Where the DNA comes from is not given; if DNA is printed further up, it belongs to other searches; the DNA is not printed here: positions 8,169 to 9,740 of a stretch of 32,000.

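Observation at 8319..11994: Sensor-less histidine kinase translationally coupled to a catalytically dead ABC-ATPase paralogue, next to the rhamnose ABC transporter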

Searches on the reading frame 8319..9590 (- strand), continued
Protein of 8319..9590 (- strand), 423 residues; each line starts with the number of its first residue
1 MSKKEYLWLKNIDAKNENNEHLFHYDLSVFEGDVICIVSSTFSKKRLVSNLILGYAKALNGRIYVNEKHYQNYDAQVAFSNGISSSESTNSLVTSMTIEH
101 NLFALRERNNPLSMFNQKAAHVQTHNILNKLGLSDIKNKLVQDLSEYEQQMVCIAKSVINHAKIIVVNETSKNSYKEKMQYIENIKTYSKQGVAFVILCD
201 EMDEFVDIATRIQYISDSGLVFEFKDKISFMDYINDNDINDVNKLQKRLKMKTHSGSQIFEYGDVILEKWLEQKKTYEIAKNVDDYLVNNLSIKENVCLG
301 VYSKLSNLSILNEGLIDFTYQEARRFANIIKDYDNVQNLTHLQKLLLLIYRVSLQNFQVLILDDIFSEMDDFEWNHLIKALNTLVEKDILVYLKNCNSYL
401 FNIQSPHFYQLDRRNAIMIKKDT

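Call 46: fold_search(model_id=the predicted structure, library=pdb)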
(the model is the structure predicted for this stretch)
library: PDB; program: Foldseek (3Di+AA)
matches with E <= 10: 1604; with E <= 0.001: 1202
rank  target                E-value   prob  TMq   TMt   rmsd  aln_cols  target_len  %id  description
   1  1g6h                  1.8e-14  1.00  0.47  0.76   5.7       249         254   21  CRYSTAL STRUCTURE OF THE ADP CONFORMATION OF MJ1267, AN ATP-BINDING CASSETTE OF AN ABC TRANSPORTER (released 2001-07-18)
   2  8zx1_A                5.6e-14  1.00  0.43  0.50   3.2       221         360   22  Cryo-EM structure of E.coli spermidine transporter PotABC in nanodisc (released 2024-10-09)
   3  5xu1_A                7.8e-14  1.00  0.42  0.76   3.6       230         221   23  Structure of a non-canonical ABC transporter from Streptococcus pneumoniae R6 (released 2018-01-24)
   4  5lj9_B                1.0e-13  1.00  0.43  0.75   3.6       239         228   21  Structure of the E. coli MacB ABC domain (C2221) (released 2017-11-15)
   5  6mbn_A                1.1e-13  1.00  0.46  0.77   3.2       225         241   16  LptB E163Q in complex with ATP (released 2019-08-14)
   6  8zx1_D                1.5e-13  1.00  0.44  0.51   3.1       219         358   22  Cryo-EM structure of E.coli spermidine transporter PotABC in nanodisc (released 2024-10-09)
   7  8g4d_B                1.6e-13  1.00  0.44  0.72   4.4       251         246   17  BceABS ATPgS tilted BceS (released 2023-06-21)
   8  1gaj                  1.8e-13  1.00  0.47  0.75   5.8       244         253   22  CRYSTAL STRUCTURE OF A NUCLEOTIDE-FREE ATP-BINDING CASSETTE FROM AN ABC TRANSPORTER (released 2001-07-18)
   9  4yms_A                1.9e-13  1.00  0.45  0.76   3.2       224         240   17  Crystal structure of an amino acid ABC transporter (released 2015-04-22)
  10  6hs3_A                2.4e-13  1.00  0.46  0.75   3.8       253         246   18  Crystal structure of an ABC transporter related protein from Burkholderia pseudomallei (released 2018-11-07)
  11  6b89_B                2.7e-13  1.00  0.46  0.82   3.1       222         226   16  E. coli LptB in complex with ADP and novobiocin (released 2017-12-06)
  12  5lj9_A                2.7e-13  1.00  0.43  0.75   3.8       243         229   21  Structure of the E. coli MacB ABC domain (C2221) (released 2017-11-15)
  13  4p33_A                2.8e-13  1.00  0.45  0.78   3.3       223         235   16  Crystal structure of E. coli LptB-E163Q in complex with ATP-sodium (released 2014-03-26)
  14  2pcj_A                2.8e-13  1.00  0.42  0.76   3.9       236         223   20  Crystal structure of ABC transporter (aq_297) From Aquifex Aeolicus VF5 (released 2007-10-02)
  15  5lja                  2.8e-13  1.00  0.42  0.73   3.7       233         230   22  Structure of the E. coli MacB ABC domain (P6122) (released 2017-11-15)
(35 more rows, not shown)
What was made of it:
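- Closest known: BceRS-BceAB type modules of Bacillota. Different: In Bce the transporter is an active exporter with a working ATPase (BceA), and the kinase contacts the permease BceB through membrane helices (own knowledge; the BceABS entries appear in call 46).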

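Call 67: search_protein_representatives(alignment_id=A3)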
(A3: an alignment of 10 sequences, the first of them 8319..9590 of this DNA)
Query: 10 sequences, 437 profile positions. Proteins with E-value up to 0.001 (for the whole library): 83581; up to 1e-10: 16905; up to 1e-30: 1760. The best 150 are listed.
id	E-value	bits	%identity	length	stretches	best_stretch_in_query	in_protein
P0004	1.1e-191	653.8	-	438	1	1-437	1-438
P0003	4.2e-184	628.9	-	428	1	1-437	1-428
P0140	1.1e-179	614.3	-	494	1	1-436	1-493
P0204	1.2e-99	350.5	-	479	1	4-426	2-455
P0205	1.5e-93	330.5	-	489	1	4-426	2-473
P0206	4.1e-92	325.7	-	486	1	4-426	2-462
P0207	1.8e-89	317.0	-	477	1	4-422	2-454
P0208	5.0e-89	315.6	-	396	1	4-388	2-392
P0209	1.0e-85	304.6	-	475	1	4-418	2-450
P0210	1.6e-83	297.4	-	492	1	4-429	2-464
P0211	5.2e-78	279.2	-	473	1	4-411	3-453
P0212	1.0e-75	271.7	-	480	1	4-422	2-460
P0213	1.0e-74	268.4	-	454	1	4-435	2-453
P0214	2.2e-74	267.3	-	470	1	4-426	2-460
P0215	6.1e-73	262.5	-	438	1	4-409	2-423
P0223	5.2e-68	246.3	-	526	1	4-420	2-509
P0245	1.2e-57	212.1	-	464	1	4-426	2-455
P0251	5.7e-54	200.0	-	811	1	3-425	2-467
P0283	1.2e-47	179.1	-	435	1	5-422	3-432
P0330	2.0e-44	168.5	-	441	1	4-425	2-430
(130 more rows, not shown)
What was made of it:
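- Tried and rejected: The exhaustive profile search was needed (call 67).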

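Call 71: search_protein_families(library=pfam, proteins=[P0251, P0223, P0204, P0213], max_evalue=0.01)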
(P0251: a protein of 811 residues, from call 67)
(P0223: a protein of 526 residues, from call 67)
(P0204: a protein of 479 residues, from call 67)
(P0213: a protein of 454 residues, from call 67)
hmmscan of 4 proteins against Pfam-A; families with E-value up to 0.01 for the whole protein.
P0251 (811 aa): 2 families
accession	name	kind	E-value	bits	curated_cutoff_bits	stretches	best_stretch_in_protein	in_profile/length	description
PF02653.21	BPD_transp_2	-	1.1e-22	80.9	26.8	1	530-790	5-268/269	Branched-chain amino acid transport system / permease component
PF00005.33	ABC_tran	-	1.3e-15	58.6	25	1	26-170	6-136/137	ABC transporter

P0223 (526 aa): 1 family
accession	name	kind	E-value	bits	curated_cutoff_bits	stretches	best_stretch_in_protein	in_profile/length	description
PF00005.33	ABC_tran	-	1.4e-10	42.3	25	1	20-164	1-131/137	ABC transporter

P0204 (479 aa): 1 family
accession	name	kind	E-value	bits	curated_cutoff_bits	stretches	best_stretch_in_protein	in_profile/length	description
PF00005.33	ABC_tran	-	4.8e-11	43.8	25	1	20-164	1-132/137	ABC transporter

P0213 (454 aa): 1 family
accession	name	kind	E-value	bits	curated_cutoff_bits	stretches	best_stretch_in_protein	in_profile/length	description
PF00005.33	ABC_tran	-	3.6e-15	57.2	25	1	20-164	1-131/137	ABC transporter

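Call 73: find_encoding_contigs(protein=P0251, flank=8000, max_places=4)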
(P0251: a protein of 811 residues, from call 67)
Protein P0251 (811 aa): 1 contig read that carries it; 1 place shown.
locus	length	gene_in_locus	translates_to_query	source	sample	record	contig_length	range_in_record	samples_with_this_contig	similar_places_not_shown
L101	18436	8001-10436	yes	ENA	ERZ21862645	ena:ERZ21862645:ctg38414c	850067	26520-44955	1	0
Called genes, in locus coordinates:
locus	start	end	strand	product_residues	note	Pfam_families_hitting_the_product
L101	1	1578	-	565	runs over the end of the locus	PF00989:PAS, PF08448:PAS_4 (weak), PF13426:PAS_9, PF08447:PAS_3, PF00512:HisKA, PF02518:HATPase_c, PF14501:HATPase_c_5 (weak)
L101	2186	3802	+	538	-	PF00245:Alk_phosphatase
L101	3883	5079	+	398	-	PF07907:YibE_F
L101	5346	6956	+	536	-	PF00072:Response_reg, PF12833:HTH_18, PF00165:HTH_AraC (weak)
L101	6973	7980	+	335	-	PF06580:His_kinase, PF02518:HATPase_c, PF13581:HATPase_c_2 (faint)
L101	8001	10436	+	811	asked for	PF00005:ABC_tran, PF02653:BPD_transp_2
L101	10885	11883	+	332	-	PF00532:Peripla_BP_1, PF13407:Peripla_BP_4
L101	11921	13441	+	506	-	PF03193:RsgA_GTPase (faint), PF09818:ABC_ATPase (faint), PF13476:AAA_23 (faint), PF00005:ABC_tran, PF13304:AAA_21 (faint), PF13401:AAA_22 (faint), PF00005:ABC_tran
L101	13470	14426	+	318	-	PF02653:BPD_transp_2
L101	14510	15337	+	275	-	PF00753:Lactamase_B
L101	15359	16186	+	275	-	PF00753:Lactamase_B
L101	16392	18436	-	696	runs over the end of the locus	PF26549:Tricorn_N, PF26550:Tricorn_2nd, PF00930:DPPIV_N (faint), PF07676:PD40, PF26549:Tricorn_N, PF07676:PD40 (weak), PF26549:Tricorn_N, PF13407:Peripla_BP_4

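Call 77: search_protein_families(library=pfam, proteins=[L101:6973-7980:+], max_evalue=0.001)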
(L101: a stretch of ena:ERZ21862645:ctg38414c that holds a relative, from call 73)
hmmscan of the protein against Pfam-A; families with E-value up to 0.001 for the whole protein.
L101:6973-7980:+ (335 aa): 4 families
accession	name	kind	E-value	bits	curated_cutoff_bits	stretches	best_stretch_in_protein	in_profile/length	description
PF06580.19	His_kinase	-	1.5e-25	89.7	25.2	1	113-191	2-81/81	Histidine kinase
PF02518.31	HATPase_c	-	3.9e-14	53.5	26.4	1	213-324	9-109/111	Histidine kinase-, DNA gyrase B-, and HSP90-like ATPase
PF13581.12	HATPase_c_2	-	3.7e-06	27.4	27.4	1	218-291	40-106/127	Histidine kinase-like ATPase domain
PF13589.12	HATPase_c_3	-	0.00055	20.4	25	0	231-284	18-74/137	Histidine kinase-, DNA gyrase B-, and HSP90-like ATPase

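Call 82: find_encoding_contigs(protein=P0213, flank=6000, max_places=1)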
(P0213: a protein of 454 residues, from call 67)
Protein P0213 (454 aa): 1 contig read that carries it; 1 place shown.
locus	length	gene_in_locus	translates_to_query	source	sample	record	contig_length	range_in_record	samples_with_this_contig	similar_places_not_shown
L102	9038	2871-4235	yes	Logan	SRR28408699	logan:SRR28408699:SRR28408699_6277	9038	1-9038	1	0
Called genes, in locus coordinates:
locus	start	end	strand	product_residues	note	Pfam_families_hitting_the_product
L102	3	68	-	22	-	?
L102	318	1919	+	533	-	PF00072:Response_reg, PF00165:HTH_AraC, PF12833:HTH_18, PF00165:HTH_AraC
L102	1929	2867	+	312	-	PF06580:His_kinase, PF02518:HATPase_c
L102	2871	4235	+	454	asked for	PF00005:ABC_tran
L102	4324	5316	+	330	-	PF13407:Peripla_BP_4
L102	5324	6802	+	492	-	PF02463:SMC_N (faint), PF00005:ABC_tran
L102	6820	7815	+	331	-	PF02653:BPD_transp_2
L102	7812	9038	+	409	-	?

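Call 83: find_encoding_contigs(protein=P0245, flank=6000, max_places=1)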
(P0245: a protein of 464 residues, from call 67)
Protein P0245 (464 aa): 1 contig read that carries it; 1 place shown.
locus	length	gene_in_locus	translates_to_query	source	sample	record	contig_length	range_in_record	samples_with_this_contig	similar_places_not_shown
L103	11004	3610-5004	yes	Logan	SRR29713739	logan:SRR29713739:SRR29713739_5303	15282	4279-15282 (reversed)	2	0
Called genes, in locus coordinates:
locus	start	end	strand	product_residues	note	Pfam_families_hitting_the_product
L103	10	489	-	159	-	-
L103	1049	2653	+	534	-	PF00072:Response_reg, PF00165:HTH_AraC, PF12833:HTH_18, PF00165:HTH_AraC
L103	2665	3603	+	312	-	PF06580:His_kinase, PF02518:HATPase_c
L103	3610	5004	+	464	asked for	PF00005:ABC_tran (weak)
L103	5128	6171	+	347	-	PF13407:Peripla_BP_4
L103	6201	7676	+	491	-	PF03193:RsgA_GTPase (faint), PF00005:ABC_tran, PF02463:SMC_N (faint), PF09818:ABC_ATPase (faint), PF13304:AAA_21 (faint), PF00005:ABC_tran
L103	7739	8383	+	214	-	PF02653:BPD_transp_2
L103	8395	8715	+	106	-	-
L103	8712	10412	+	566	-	PF00933:Glyco_hydro_3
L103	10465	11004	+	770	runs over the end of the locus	PF08531:Bac_rhamnosid_N (weak), PF17389:Bac_rhamnosid6H, PF17390:Bac_rhamnosid_C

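Call 84: find_encoding_contigs(protein=P0283, flank=6000, max_places=1)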
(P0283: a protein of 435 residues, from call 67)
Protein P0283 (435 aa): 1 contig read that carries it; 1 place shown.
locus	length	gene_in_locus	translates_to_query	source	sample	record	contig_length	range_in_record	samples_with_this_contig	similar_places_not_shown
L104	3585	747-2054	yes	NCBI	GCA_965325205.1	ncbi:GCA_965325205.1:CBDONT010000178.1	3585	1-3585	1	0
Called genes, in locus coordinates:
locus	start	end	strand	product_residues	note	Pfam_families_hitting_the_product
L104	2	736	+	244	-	?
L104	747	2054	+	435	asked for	PF00005:ABC_tran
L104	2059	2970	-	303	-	PF00126:HTH_1, PF03466:LysR_substrate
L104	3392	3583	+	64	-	?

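Call 85: find_encoding_contigs(protein=P0330, flank=6000, max_places=1)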
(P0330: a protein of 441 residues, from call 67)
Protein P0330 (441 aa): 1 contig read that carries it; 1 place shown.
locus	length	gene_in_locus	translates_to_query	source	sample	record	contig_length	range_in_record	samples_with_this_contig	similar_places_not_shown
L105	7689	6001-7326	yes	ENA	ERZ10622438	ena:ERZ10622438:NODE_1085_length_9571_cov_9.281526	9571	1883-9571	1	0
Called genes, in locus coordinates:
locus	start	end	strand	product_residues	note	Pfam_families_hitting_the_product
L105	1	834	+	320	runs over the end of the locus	PF00294:PfkB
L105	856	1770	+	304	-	-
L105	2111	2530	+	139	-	PF02082:Rrf2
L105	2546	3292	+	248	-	PF12798:Fer4_3 (faint), PF13237:Fer4_10 (faint), PF12837:Fer4_6 (faint), PF00037:Fer4 (weak), PF12838:Fer4_7 (weak), PF13187:Fer4_9 (weak), PF00037:Fer4 (weak)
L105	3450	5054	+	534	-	PF00072:Response_reg, PF00165:HTH_AraC (weak), PF12833:HTH_18, PF00165:HTH_AraC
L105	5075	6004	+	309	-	PF06580:His_kinase, PF02518:HATPase_c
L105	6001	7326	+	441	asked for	PF00005:ABC_tran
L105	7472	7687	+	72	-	?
